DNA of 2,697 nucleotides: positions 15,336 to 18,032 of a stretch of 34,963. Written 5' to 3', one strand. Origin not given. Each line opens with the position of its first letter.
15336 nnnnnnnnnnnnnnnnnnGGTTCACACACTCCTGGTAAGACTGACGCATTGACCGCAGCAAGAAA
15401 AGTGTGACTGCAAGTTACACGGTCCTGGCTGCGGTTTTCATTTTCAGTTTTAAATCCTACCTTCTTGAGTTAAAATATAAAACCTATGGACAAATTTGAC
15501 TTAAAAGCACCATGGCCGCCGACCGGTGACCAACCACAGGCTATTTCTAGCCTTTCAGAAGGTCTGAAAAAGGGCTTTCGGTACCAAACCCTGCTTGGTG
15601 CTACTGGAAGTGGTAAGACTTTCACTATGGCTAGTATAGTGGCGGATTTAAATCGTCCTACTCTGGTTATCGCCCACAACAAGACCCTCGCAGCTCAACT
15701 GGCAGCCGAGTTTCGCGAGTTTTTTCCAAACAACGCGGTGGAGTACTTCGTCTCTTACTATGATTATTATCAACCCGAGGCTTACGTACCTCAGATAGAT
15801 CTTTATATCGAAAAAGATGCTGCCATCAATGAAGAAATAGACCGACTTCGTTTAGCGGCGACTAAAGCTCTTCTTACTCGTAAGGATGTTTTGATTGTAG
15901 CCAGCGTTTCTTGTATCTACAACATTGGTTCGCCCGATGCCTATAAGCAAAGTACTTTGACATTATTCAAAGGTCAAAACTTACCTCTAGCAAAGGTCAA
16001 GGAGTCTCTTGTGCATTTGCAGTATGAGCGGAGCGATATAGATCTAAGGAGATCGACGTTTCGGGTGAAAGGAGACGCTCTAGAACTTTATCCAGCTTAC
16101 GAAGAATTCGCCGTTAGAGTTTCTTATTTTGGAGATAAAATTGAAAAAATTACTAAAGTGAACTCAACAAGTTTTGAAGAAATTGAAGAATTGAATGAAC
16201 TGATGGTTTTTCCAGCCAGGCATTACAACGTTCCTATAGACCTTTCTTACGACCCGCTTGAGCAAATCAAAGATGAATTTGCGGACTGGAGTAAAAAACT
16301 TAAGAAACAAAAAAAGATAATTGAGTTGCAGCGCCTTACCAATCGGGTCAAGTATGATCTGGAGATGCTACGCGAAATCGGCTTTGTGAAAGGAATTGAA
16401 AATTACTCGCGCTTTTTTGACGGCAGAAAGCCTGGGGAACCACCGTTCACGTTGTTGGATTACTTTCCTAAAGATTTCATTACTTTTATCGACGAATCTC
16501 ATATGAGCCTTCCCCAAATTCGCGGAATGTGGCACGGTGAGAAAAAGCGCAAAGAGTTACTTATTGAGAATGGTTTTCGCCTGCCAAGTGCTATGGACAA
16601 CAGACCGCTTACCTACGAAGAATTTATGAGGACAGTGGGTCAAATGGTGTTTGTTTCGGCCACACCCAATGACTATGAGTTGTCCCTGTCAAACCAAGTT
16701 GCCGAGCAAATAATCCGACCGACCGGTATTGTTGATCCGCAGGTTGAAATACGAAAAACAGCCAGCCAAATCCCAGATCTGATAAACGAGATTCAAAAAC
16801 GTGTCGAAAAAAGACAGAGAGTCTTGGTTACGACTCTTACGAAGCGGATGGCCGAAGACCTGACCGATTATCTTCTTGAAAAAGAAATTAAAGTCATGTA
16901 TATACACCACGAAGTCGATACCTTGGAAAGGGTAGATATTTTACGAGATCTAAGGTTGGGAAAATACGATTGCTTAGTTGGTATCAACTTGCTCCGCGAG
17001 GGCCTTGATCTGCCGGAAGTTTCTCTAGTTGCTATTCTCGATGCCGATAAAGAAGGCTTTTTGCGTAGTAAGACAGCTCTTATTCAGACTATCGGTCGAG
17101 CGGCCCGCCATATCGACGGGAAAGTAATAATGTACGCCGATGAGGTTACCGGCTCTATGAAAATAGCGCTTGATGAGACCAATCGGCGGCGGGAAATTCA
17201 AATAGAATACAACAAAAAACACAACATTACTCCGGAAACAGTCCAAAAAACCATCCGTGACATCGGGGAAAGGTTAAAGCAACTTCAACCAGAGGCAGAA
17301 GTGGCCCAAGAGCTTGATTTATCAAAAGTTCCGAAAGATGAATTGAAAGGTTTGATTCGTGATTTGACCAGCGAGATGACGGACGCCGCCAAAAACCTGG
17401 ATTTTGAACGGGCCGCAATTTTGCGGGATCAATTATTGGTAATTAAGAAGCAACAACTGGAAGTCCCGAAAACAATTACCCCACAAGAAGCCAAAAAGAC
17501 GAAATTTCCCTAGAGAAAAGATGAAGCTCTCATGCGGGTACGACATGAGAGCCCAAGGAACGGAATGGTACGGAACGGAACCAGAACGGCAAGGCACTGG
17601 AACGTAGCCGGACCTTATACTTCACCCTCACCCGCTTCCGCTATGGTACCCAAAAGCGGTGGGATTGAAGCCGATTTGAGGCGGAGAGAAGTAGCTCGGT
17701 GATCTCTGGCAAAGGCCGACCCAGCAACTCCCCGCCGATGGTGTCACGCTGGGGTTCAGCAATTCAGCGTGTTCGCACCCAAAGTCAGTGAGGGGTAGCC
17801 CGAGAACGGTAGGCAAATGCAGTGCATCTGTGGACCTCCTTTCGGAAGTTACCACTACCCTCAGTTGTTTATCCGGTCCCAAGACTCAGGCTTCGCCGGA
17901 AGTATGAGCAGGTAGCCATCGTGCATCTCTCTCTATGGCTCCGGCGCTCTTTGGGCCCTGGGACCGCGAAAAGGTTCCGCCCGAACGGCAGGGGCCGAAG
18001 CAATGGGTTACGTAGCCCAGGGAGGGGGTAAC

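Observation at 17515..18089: Promoter- and terminator-delimited ~575-nt minus-strand RNA gene with strand-specific base pairing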

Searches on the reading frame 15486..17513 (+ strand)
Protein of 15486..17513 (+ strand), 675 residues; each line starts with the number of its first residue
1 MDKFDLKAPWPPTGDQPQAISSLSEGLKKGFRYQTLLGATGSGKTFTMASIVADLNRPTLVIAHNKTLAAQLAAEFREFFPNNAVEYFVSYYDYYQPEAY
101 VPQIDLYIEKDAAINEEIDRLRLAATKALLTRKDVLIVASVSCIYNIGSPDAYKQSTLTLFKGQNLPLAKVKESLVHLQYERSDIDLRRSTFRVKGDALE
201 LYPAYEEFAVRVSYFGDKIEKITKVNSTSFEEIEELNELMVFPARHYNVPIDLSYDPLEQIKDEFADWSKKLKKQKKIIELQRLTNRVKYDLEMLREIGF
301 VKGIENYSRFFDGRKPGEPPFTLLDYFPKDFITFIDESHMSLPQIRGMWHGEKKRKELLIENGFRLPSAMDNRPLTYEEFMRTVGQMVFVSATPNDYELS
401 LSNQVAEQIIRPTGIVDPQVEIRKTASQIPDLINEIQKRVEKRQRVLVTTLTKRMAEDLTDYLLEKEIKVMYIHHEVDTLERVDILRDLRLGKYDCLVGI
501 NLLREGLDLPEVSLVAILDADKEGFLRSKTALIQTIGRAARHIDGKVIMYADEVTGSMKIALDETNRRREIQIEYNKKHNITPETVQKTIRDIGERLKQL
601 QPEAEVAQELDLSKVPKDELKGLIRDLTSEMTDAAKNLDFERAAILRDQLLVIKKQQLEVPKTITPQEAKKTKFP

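Call 34: find_homologous_proteins(query=window:15486-17513:+, max_evalue=1e-100)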
Query window:15486-17513:+ (675 aa): 8000 proteins with E <= 1e-100 among 8000 candidates; the best 120 are listed.
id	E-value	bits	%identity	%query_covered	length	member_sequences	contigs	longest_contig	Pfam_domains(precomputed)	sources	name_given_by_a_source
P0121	0.0e+0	1494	100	100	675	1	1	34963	PF02151.26,PF17757.7,PF00271.38,PF27431.1,PF04851.22,PF12344.15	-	-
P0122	0.0e+0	1295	84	100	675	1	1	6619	PF00270.36,PF02151.26,PF17757.7,PF00271.38,PF27431.1,PF04851.22,PF12344.15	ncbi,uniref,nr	ncbi:MAG: excinuclease ABC subunit B [Candidatus Woykebacteria bacterium RBG_16_43_9]|uniref:UvrABC 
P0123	0.0e+0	1278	84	99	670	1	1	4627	PF00270.36,PF02151.26,PF17757.7,PF00271.38,PF27431.1,PF04851.22,PF12344.15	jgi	-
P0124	0.0e+0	1278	84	99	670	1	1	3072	PF00270.36,PF02151.26,PF17757.7,PF00271.38,PF27431.1,PF04851.22,PF12344.15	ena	-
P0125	0.0e+0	1278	84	99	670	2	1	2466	PF02151.26,PF17757.7,PF00271.38,PF27431.1,PF04851.22,PF12344.15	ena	-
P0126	0.0e+0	1271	83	99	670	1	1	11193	PF02151.26,PF17757.7,PF00271.38,PF27431.1,PF04851.22,PF12344.15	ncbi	-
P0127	0.0e+0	1270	83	99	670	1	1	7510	PF00270.36,PF02151.26,PF17757.7,PF00271.38,PF27431.1,PF04851.22,PF12344.15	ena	-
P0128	0.0e+0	1264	84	99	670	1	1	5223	PF00270.36,PF02151.26,PF17757.7,PF00271.38,PF27431.1,PF04851.22,PF12344.15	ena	-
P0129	0.0e+0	1261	82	99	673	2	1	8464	PF02151.26,PF17757.7,PF00271.38,PF27431.1,PF04851.22,PF12344.15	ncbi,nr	ncbi:excinuclease ABC subunit UvrB [Patescibacteria group bacterium]|nr:excinuclease ABC subunit Uvr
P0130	0.0e+0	1257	83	99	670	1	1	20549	PF00270.36,PF02151.26,PF17757.7,PF00271.38,PF27431.1,PF04851.22,PF12344.15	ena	-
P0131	0.0e+0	1250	81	100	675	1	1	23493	PF00270.36,PF02151.26,PF17757.7,PF00271.38,PF27431.1,PF04851.22,PF12344.15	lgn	-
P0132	0.0e+0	1237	81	99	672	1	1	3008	PF00270.36,PF02151.26,PF17757.7,PF00271.38,PF27431.1,PF04851.22,PF12344.15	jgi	jgi:excinuclease ABC subunit B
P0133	0.0e+0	1235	80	99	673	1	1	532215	PF02151.26,PF17757.7,PF00271.38,PF27431.1,PF04851.22,PF12344.15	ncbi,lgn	ncbi:MAG: excinuclease ABC subunit UvrB [Candidatus Woykebacteria bacterium]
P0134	0.0e+0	1231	80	100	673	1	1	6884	PF02151.26,PF17757.7,PF00271.38,PF27431.1,PF04851.22,PF12344.15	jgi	jgi:excinuclease ABC subunit B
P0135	0.0e+0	1224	79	100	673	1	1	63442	PF00270.36,PF02151.26,PF17757.7,PF00271.38,PF27431.1,PF04851.22,PF12344.15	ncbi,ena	-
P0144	0.0e+0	1210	78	100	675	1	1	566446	PF02151.26,PF17757.7,PF00271.38,PF27431.1,PF04851.22,PF12344.15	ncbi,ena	-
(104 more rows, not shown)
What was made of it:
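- UvrB of L039-L045 is 78-84% identical to the window's (call 34).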

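Call 36: find_encoding_contigs(protein=P0122, flank=5000, max_places=2)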
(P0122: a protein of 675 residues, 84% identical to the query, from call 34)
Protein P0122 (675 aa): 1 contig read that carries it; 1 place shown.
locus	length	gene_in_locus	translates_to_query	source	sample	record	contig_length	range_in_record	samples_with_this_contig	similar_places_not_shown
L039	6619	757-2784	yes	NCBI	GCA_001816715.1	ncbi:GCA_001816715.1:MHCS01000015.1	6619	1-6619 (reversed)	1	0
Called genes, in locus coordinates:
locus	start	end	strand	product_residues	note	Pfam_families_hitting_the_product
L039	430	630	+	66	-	-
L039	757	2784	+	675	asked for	PF00270:DEAD (faint), PF04851:ResIII, PF17757:UvrB_inter, PF27431:UvrB_3rd, PF00271:Helicase_C, PF12344:UvrB, PF02151:UVR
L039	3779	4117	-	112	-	PF08279:HTH_11 (weak)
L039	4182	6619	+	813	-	PF00005:ABC_tran (faint), PF02463:SMC_N (faint), PF03193:RsgA_GTPase (faint), PF13191:AAA_16 (faint), PF13476:AAA_23 (faint), PF13555:AAA_29 (faint), PF17760:UvrA_inter, PF17755:UvrA_DNA-bind, +2 more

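Call 37: find_encoding_contigs(protein=P0126, flank=5000, max_places=2)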
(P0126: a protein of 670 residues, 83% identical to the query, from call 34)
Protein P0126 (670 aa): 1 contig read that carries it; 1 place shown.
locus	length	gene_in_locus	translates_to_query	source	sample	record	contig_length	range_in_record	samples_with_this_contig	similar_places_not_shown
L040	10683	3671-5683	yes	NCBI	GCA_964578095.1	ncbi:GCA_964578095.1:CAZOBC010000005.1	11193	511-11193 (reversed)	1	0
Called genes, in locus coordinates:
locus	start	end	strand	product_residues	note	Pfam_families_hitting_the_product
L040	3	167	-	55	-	?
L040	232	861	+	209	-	PF09335:VTT_dom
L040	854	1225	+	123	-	PF00072:Response_reg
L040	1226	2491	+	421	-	PF01566:Nramp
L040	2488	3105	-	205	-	PF01726:LexA_DNA_bind, PF00717:Peptidase_S24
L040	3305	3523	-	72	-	-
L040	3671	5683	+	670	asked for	PF04851:ResIII, PF17757:UvrB_inter, PF27431:UvrB_3rd, PF00271:Helicase_C, PF12344:UvrB, PF02151:UVR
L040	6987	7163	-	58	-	-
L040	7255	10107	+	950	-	PF00005:ABC_tran (faint), PF02463:SMC_N (faint), PF03193:RsgA_GTPase (faint), PF13191:AAA_16 (faint), PF13304:AAA_21 (faint), PF13476:AAA_23 (faint), PF17760:UvrA_inter, PF17755:UvrA_DNA-bind, +3 more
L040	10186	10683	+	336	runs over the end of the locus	?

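Call 38: find_encoding_contigs(protein=P0130, flank=5000, max_places=2)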
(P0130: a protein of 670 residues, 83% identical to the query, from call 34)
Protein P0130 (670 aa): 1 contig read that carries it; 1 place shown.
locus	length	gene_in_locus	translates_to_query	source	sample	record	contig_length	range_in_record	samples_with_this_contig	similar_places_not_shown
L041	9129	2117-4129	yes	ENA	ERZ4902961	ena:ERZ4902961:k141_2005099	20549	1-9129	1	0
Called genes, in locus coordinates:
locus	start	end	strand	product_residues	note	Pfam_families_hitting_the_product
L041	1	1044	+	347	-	?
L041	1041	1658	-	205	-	PF01726:LexA_DNA_bind, PF00717:Peptidase_S24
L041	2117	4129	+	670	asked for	PF00270:DEAD (faint), PF04851:ResIII, PF17757:UvrB_inter, PF27431:UvrB_3rd, PF00271:Helicase_C, PF12344:UvrB, PF02151:UVR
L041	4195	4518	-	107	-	-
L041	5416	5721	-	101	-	PF12802:MarR_2 (weak), PF08279:HTH_11 (weak)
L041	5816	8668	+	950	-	PF00005:ABC_tran (faint), PF02463:SMC_N (faint), PF03193:RsgA_GTPase (faint), PF13191:AAA_16 (faint), PF13304:AAA_21 (faint), PF13555:AAA_29 (faint), PF17760:UvrA_inter, PF17755:UvrA_DNA-bind, +2 more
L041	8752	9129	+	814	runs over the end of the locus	PF12860:PAS_7 (faint), PF00989:PAS (weak), PF13426:PAS_9, PF00989:PAS, PF08448:PAS_4, PF13426:PAS_9, PF00512:HisKA, PF02518:HATPase_c, +2 more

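Call 40: find_encoding_contigs(protein=P0131, flank=5000, max_places=2)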
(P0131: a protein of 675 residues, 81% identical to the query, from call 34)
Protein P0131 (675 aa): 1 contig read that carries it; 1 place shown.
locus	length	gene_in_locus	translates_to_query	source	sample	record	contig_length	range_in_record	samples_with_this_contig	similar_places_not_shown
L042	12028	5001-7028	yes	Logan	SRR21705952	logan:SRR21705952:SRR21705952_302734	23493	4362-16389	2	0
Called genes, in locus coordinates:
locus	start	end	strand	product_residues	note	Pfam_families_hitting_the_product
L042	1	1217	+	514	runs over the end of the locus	PF01676:Metalloenzyme, PF06415:iPGM_N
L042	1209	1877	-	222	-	PF00590:TP_methylase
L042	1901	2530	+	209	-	PF09335:VTT_dom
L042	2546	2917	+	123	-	PF00072:Response_reg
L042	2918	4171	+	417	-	PF01566:Nramp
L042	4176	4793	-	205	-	PF01726:LexA_DNA_bind, PF00717:Peptidase_S24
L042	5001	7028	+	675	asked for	PF00270:DEAD (faint), PF04851:ResIII, PF17757:UvrB_inter, PF27431:UvrB_3rd, PF00271:Helicase_C, PF12344:UvrB, PF02151:UVR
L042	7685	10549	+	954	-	PF00005:ABC_tran (faint), PF02463:SMC_N (faint), PF03193:RsgA_GTPase (faint), PF13191:AAA_16 (faint), PF13304:AAA_21 (faint), PF13401:AAA_22 (faint), PF17760:UvrA_inter, PF17755:UvrA_DNA-bind, +3 more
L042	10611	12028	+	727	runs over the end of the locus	PF13492:GAF_3, PF01590:GAF, PF13185:GAF_2, PF08448:PAS_4, PF13426:PAS_9, PF00989:PAS, PF08448:PAS_4, PF13426:PAS_9, +6 more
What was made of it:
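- The RNA is kept where the neighbouring wHTH gene is truncated (L040) or missing (L042) (calls 37, 40). The RNA persists where the wHTH gene is truncated or absent (calls 37, 40).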

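Call 41: find_encoding_contigs(protein=P0133, flank=5000, max_places=2)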
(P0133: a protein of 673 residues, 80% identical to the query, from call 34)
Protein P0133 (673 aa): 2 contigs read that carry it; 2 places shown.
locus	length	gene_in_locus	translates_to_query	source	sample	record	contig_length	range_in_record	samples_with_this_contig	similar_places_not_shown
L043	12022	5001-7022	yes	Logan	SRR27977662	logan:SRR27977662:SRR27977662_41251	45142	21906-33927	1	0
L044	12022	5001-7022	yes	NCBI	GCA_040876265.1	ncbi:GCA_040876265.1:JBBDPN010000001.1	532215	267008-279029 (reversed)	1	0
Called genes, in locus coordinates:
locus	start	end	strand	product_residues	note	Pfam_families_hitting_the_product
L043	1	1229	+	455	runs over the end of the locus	PF03952:Enolase_N, PF00113:Enolase_C, PF13378:MR_MLE_C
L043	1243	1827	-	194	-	PF00590:TP_methylase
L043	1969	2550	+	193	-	PF09335:VTT_dom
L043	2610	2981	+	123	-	PF00072:Response_reg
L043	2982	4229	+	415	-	PF01566:Nramp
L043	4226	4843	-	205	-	PF01726:LexA_DNA_bind, PF00717:Peptidase_S24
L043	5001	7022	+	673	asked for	PF04851:ResIII, PF17757:UvrB_inter, PF27431:UvrB_3rd, PF00271:Helicase_C, PF12344:UvrB, PF02151:UVR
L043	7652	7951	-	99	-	-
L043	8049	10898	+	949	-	PF00005:ABC_tran (faint), PF02463:SMC_N (faint), PF03193:RsgA_GTPase (faint), PF13191:AAA_16 (faint), PF13238:AAA_18 (faint), PF13304:AAA_21 (faint), PF17760:UvrA_inter, PF17755:UvrA_DNA-bind, +3 more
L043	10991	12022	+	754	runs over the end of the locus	PF00989:PAS, PF13188:PAS_8 (faint), PF13426:PAS_9, PF00989:PAS, PF08448:PAS_4, PF13426:PAS_9, PF00512:HisKA, PF02518:HATPase_c, +2 more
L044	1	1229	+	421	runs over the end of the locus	PF03952:Enolase_N, PF00113:Enolase_C, PF13378:MR_MLE_C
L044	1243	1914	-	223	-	PF00590:TP_methylase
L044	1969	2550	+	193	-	PF09335:VTT_dom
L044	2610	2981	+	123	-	PF00072:Response_reg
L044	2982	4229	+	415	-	PF01566:Nramp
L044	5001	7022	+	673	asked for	PF04851:ResIII, PF17757:UvrB_inter, PF27431:UvrB_3rd, PF00271:Helicase_C, PF12344:UvrB, PF02151:UVR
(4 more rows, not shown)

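Call 50: find_encoding_contigs(protein=P0144, flank=5000, max_places=3)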
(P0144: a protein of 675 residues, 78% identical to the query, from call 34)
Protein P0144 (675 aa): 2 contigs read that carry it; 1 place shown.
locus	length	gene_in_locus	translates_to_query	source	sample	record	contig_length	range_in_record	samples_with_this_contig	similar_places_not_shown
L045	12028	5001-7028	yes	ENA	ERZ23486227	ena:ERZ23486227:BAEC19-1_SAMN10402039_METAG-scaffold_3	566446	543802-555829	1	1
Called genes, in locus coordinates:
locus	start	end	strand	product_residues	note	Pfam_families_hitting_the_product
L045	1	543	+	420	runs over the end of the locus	PF03952:Enolase_N, PF00113:Enolase_C, PF13378:MR_MLE_C (weak)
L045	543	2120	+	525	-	PF01676:Metalloenzyme, PF06415:iPGM_N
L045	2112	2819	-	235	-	PF00590:TP_methylase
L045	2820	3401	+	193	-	PF09335:VTT_dom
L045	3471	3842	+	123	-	PF00072:Response_reg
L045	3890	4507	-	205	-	PF01726:LexA_DNA_bind, PF00717:Peptidase_S24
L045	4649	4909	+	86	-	-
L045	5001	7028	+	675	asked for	PF04851:ResIII, PF17757:UvrB_inter, PF27431:UvrB_3rd, PF00271:Helicase_C, PF12344:UvrB, PF02151:UVR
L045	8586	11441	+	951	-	PF00005:ABC_tran (faint), PF02463:SMC_N (faint), PF03193:RsgA_GTPase (faint), PF13173:AAA_14 (faint), PF13191:AAA_16 (faint), PF13304:AAA_21 (faint), PF17760:UvrA_inter, PF17755:UvrA_DNA-bind, +4 more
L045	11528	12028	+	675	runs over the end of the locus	PF00989:PAS, PF13426:PAS_9, PF08447:PAS_3 (weak), PF00989:PAS, PF08448:PAS_4, PF13426:PAS_9, PF00512:HisKA, PF02518:HATPase_c, +4 more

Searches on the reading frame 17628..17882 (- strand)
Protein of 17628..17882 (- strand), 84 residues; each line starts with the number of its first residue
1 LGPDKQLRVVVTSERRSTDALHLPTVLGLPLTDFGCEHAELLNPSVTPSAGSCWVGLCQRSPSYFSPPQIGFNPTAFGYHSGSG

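Call 10: search_protein_families(library=pfam, proteins=[window:17628-17882:-], max_evalue=0.01)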
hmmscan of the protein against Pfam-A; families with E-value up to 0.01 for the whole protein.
window:17628-17882:- (84 aa): 0 families
